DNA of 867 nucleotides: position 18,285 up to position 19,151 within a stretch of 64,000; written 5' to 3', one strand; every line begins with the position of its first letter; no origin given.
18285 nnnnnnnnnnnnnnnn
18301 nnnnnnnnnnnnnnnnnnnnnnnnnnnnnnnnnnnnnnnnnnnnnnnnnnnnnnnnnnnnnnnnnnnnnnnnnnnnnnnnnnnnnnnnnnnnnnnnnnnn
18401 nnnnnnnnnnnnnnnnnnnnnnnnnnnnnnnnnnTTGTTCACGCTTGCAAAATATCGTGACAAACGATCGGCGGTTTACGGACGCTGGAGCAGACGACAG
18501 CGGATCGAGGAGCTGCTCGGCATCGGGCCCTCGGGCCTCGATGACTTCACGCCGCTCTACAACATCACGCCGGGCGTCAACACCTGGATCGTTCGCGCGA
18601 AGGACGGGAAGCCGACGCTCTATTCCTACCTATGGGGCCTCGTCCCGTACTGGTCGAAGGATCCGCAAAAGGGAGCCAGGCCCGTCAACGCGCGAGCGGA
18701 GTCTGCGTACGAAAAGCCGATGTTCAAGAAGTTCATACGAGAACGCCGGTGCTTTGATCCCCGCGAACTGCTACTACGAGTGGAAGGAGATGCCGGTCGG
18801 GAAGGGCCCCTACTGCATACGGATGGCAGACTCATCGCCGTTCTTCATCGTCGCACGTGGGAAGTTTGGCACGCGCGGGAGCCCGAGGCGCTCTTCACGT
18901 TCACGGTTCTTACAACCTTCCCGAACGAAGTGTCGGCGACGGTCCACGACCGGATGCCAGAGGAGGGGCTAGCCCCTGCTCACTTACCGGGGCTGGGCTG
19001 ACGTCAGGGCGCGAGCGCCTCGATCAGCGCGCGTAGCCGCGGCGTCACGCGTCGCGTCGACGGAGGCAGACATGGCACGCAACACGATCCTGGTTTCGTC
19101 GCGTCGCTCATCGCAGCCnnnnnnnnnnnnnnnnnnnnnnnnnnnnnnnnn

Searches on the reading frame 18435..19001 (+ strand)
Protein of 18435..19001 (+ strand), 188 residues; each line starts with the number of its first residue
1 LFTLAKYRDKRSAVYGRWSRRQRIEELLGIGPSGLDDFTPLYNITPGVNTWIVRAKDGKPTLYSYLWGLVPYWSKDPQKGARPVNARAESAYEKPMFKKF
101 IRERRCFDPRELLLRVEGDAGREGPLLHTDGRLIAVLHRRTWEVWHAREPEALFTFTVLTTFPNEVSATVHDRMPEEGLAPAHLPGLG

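Call 47: search_protein_families(library=pfam, proteins=[window:18435-19001:+], max_evalue=0.001)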
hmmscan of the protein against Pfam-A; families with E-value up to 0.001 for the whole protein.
window:18435-19001:+ (188 aa): 1 family
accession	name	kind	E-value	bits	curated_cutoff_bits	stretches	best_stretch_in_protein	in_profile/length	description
PF02586.19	SRAP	-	4.2e-26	92.2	27.1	1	22-175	12-168/214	SOS response associated peptidase (SRAP)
